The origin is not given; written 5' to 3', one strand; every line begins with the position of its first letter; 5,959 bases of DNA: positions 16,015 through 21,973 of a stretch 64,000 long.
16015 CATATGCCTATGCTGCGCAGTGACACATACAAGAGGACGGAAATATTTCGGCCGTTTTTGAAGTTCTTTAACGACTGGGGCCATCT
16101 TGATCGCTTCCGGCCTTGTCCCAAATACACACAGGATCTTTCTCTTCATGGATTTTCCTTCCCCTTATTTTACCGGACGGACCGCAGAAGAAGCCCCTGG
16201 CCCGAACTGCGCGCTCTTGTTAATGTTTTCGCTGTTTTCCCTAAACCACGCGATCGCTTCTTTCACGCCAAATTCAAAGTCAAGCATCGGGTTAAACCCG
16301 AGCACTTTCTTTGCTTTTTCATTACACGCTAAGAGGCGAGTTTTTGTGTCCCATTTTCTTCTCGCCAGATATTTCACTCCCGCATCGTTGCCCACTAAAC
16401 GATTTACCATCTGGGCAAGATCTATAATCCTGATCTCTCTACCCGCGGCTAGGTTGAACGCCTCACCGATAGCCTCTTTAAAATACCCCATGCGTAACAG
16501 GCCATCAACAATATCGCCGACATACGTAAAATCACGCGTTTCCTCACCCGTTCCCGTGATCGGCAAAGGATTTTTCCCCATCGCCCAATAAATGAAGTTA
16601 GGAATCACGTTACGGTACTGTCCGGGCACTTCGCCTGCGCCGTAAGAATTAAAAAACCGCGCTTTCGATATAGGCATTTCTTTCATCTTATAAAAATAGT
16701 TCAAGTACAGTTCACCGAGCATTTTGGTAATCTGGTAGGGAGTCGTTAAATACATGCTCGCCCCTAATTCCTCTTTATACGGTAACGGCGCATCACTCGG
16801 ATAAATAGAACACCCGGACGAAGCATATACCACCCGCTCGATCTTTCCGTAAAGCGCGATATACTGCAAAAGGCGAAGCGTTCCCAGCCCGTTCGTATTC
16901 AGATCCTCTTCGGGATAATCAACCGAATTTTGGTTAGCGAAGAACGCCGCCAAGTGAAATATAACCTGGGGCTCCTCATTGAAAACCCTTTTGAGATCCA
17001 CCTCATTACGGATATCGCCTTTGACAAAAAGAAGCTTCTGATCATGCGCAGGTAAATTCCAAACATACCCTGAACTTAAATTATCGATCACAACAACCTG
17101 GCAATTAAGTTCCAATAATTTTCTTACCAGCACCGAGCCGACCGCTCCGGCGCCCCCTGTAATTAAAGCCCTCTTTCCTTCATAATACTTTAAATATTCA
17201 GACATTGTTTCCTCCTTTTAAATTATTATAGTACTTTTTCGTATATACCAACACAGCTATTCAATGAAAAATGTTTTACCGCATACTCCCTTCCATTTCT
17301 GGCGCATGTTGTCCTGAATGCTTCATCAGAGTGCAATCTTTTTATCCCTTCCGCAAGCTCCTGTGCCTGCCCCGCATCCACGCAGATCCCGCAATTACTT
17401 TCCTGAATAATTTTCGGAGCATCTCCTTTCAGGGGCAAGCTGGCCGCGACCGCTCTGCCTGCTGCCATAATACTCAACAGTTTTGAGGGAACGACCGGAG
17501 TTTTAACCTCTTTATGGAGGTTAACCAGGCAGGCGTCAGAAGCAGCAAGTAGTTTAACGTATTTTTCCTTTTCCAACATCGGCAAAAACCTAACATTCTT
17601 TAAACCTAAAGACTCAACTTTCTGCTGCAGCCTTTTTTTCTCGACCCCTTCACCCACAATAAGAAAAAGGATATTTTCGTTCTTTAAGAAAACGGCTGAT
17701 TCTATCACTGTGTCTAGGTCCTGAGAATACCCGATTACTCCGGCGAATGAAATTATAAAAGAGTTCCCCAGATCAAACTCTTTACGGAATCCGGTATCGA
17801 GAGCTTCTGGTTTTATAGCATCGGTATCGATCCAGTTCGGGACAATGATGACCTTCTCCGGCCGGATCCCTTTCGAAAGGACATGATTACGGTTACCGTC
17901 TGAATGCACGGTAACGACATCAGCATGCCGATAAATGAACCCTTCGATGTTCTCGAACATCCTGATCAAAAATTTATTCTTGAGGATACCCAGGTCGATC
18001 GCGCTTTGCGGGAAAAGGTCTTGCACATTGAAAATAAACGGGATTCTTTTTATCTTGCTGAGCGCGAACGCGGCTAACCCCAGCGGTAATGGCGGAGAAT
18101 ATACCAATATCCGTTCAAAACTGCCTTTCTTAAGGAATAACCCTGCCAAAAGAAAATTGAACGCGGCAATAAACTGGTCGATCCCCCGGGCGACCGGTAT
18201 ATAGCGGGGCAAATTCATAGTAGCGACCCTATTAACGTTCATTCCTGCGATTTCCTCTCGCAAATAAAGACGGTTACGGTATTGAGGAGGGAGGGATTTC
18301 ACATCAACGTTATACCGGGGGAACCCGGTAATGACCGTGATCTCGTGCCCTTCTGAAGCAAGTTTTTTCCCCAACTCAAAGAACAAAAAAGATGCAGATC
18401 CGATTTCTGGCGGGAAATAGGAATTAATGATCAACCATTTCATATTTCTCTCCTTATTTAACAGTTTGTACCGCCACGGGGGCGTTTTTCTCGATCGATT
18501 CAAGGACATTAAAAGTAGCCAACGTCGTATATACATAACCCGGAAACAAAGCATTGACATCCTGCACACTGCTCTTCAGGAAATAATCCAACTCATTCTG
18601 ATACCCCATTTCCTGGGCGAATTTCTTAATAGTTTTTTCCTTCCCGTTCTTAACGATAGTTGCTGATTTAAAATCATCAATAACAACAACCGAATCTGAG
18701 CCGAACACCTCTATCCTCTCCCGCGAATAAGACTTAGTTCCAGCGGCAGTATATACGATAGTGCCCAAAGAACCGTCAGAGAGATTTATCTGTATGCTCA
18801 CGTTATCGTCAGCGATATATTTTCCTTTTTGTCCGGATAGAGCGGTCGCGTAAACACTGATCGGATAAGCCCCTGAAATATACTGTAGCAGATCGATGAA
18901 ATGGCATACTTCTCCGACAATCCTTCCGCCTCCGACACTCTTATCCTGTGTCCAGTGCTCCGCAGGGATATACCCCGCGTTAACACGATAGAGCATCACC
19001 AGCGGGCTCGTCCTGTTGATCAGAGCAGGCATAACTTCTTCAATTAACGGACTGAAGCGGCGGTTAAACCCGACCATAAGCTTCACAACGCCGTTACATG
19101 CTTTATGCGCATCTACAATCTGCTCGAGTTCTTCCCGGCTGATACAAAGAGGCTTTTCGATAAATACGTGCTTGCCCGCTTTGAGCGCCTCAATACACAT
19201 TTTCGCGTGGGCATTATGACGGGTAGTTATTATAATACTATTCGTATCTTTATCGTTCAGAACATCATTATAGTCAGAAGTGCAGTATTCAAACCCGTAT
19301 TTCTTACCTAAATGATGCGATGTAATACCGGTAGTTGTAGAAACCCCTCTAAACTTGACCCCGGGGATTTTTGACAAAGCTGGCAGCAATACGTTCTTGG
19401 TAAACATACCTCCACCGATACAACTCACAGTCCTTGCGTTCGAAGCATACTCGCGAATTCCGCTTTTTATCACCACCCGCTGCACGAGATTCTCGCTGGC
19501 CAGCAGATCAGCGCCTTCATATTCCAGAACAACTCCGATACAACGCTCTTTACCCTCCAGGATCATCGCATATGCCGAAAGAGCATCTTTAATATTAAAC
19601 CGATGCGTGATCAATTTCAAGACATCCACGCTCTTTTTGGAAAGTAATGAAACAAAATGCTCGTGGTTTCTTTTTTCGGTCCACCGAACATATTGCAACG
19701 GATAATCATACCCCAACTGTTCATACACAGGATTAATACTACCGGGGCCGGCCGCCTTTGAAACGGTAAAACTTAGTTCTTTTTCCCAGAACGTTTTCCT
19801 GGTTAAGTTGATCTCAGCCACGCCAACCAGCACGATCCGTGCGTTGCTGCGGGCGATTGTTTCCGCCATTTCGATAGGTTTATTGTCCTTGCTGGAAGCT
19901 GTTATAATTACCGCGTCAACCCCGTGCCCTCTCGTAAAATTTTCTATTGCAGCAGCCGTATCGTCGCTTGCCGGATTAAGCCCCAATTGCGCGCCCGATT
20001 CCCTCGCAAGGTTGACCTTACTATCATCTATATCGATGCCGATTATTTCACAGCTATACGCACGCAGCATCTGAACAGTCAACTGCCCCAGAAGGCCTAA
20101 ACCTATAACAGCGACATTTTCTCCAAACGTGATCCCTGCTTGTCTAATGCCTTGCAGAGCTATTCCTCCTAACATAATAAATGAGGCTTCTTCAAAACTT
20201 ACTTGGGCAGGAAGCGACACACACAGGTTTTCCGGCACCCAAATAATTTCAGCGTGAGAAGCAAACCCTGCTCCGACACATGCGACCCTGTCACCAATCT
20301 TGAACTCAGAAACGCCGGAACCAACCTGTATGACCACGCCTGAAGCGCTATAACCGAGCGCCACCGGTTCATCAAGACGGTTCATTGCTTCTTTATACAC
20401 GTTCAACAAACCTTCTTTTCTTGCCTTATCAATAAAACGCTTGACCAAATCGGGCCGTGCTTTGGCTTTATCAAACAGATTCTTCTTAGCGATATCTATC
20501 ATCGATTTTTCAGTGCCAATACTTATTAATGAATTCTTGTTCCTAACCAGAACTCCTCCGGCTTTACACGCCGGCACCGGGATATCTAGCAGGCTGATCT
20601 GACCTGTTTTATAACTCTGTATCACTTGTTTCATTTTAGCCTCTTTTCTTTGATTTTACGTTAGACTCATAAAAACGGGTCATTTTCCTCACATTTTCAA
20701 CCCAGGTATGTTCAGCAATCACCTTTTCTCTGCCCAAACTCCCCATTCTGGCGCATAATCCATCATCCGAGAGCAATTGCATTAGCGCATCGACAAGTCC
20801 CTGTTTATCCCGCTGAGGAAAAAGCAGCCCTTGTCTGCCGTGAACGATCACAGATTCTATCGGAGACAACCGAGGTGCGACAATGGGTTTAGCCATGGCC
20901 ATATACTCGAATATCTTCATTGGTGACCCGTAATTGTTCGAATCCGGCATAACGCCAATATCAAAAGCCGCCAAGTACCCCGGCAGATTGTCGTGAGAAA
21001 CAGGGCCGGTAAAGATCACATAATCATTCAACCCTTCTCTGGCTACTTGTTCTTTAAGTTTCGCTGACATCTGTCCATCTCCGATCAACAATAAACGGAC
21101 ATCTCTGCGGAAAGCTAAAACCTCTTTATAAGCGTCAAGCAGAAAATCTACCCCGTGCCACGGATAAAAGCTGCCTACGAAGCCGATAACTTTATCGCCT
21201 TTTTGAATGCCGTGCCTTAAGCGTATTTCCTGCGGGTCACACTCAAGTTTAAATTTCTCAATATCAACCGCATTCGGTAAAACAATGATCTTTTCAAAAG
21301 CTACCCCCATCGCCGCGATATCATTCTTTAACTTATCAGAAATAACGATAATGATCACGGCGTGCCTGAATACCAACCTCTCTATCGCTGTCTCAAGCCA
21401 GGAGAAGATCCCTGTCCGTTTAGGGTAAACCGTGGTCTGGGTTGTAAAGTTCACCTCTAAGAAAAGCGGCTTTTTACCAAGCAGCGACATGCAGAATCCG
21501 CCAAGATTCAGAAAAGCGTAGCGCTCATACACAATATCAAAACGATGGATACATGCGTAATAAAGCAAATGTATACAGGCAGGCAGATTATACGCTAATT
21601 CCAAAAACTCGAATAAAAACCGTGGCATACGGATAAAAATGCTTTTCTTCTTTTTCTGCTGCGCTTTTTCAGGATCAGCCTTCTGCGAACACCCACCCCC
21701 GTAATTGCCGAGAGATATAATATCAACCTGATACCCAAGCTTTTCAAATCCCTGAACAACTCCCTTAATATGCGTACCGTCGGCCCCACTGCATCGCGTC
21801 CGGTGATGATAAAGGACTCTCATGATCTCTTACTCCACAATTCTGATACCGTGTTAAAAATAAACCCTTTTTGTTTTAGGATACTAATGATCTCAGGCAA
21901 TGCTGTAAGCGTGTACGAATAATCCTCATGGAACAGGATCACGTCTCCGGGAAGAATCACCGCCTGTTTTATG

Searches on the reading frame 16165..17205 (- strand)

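Call 10: search_protein_families(library=pfam, proteins=[window:16165-17205:-], max_evalue=0.001)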
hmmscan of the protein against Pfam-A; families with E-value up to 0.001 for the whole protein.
window:16165-17205:- (346 aa): 7 families
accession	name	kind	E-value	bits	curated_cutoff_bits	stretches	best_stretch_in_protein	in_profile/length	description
PF01370.27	Epimerase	-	1.2e-47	162.8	20.9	1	13-252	1-239/240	NAD dependent epimerase/dehydratase family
PF16363.11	GDP_Man_Dehyd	-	1.1e-42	147.1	27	1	14-316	1-331/332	GDP-mannose 4,6 dehydratase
PF02719.21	Polysacc_synt_2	-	1.2e-15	57.9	20.2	1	14-137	2-135/293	Polysaccharide biosynthesis protein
PF01073.25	3Beta_HSD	-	3.7e-12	46.3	22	1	14-232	1-221/280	3-beta hydroxysteroid dehydrogenase/isomerase family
PF04321.23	RmlD_sub_bind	-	1.1e-07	31.7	27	1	12-165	2-133/287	RmlD substrate binding domain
PF07993.18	NAD_binding_4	-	5.6e-07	29.4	20.1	0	55-183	60-203/258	Male sterility protein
PF00106.31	adh_short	-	1.2e-05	25.3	26.6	1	11-77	1-70/195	short chain dehydrogenase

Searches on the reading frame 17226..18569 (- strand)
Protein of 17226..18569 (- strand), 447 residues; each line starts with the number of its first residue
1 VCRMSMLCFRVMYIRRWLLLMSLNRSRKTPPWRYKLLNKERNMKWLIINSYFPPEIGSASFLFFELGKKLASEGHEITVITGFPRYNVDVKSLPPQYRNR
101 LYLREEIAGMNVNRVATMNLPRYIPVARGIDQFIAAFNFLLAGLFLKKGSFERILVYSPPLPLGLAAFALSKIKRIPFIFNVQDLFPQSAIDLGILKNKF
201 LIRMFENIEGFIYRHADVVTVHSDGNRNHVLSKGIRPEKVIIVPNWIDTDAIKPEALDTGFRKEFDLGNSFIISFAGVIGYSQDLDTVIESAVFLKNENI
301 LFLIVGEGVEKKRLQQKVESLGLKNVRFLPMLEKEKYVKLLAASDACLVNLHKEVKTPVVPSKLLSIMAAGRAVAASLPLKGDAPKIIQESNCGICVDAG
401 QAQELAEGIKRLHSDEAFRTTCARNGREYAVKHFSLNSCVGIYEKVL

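Call 10: search_protein_families(library=pfam, proteins=[window:17226-18569:-], max_evalue=0.001)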
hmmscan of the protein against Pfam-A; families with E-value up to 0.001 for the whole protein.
window:17226-18569:- (447 aa): 5 families
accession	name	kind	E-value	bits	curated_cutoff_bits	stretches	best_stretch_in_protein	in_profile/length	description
PF00534.26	Glycos_transf_1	-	6.4e-20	71.8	26.4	1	268-428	13-171/172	Glycosyl transferases group 1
PF13579.12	Glyco_trans_4_4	-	6.9e-16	59.4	29.7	1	65-246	9-158/158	Glycosyl transferase 4-like domain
PF13692.12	Glyco_trans_1_4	-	3.8e-15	56.8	27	1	272-415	3-142/142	Glycosyl transferases group 1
PF13439.12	Glyco_transf_4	-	4.7e-13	50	28.5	1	63-250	8-169/170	Glycosyltransferase Family 4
PF13524.12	Glyco_trans_1_2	-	6.9e-06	26.5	25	1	299-436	14-135/144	Glycosyl transferase-like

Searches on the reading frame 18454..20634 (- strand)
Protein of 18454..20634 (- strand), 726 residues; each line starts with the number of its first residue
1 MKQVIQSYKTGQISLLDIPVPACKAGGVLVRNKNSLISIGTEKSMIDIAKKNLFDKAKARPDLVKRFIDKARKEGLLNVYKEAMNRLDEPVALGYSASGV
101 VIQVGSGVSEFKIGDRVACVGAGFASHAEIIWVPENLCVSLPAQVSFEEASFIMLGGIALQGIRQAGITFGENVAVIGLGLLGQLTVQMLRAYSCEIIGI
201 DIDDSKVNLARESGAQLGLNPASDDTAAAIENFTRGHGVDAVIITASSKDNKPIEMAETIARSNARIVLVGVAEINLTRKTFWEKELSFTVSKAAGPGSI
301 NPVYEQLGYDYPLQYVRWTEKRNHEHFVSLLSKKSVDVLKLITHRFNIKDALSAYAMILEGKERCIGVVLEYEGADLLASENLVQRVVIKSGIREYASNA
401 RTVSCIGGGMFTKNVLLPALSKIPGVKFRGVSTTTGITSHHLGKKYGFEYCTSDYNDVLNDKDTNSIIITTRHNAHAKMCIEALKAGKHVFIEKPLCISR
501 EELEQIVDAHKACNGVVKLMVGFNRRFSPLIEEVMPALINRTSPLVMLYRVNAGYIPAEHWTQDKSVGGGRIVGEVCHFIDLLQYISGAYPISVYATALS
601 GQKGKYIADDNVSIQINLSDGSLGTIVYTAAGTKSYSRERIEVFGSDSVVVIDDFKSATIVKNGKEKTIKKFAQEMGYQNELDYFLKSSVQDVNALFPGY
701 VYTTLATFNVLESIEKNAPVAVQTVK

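Call 10: search_protein_families(library=pfam, proteins=[window:18454-20634:-], max_evalue=0.001)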
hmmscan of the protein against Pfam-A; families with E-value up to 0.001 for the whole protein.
window:18454-20634:- (726 aa): 7 families
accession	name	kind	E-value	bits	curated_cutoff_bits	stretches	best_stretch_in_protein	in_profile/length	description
PF01408.29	GFO_IDH_MocA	-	1.5e-20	74.6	24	1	404-516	4-115/120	Oxidoreductase family, NAD-binding Rossmann fold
PF00107.32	ADH_zinc_N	-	4.7e-15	56.1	31.8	1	182-292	2-112/129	Zinc-binding dehydrogenase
PF22725.1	GFO_IDH_MocA_C3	-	4.1e-11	43.4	27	1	557-647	31-120/124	GFO/IDH/MocA C-terminal domain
PF02894.22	GFO_IDH_MocA_C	-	4.3e-09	36.9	22.9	1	558-658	29-139/218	Oxidoreductase family, C-terminal alpha/beta domain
PF08240.17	ADH_N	-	6.9e-09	36.3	23.5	1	79-142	22-103/104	Alcohol dehydrogenase GroES-like domain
PF03721.20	UDPG_MGDP_dh_N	-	5.4e-05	23.3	27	1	173-212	2-41/187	UDP-glucose/GDP-mannose dehydrogenase family, NAD binding domain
PF02254.24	TrkA_N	-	0.0003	21.5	23.8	1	174-262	1-85/116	TrkA-N domain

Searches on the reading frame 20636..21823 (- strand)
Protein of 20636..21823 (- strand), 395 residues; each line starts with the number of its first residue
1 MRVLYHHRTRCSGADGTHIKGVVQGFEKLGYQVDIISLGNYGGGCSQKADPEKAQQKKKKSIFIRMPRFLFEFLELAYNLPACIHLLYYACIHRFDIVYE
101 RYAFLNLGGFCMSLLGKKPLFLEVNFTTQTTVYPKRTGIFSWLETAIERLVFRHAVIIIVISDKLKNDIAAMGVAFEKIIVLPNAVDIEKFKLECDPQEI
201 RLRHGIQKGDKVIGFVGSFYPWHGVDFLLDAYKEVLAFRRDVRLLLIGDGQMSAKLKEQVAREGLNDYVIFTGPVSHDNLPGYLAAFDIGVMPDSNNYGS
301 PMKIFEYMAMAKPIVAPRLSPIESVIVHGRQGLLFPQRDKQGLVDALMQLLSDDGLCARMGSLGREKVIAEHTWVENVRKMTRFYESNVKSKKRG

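Call 10: search_protein_families(library=pfam, proteins=[window:20636-21823:-], max_evalue=0.001)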
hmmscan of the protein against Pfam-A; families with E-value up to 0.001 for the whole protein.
window:20636-21823:- (395 aa): 5 families
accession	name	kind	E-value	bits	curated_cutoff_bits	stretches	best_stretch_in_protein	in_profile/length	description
PF13692.12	Glyco_trans_1_4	-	4.3e-33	115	27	1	211-353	2-142/142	Glycosyl transferases group 1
PF00534.26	Glycos_transf_1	-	1.1e-29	103.6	26.4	1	198-366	3-171/172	Glycosyl transferases group 1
PF13439.12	Glyco_transf_4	-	2e-14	54.4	28.5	1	17-190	6-170/170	Glycosyltransferase Family 4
PF13524.12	Glyco_trans_1_2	-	9.3e-10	39.1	25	1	268-381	28-142/144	Glycosyl transferase-like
PF13579.12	Glyco_trans_4_4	-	1.6e-07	32.3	29.7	1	16-184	4-157/158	Glycosyl transferase 4-like domain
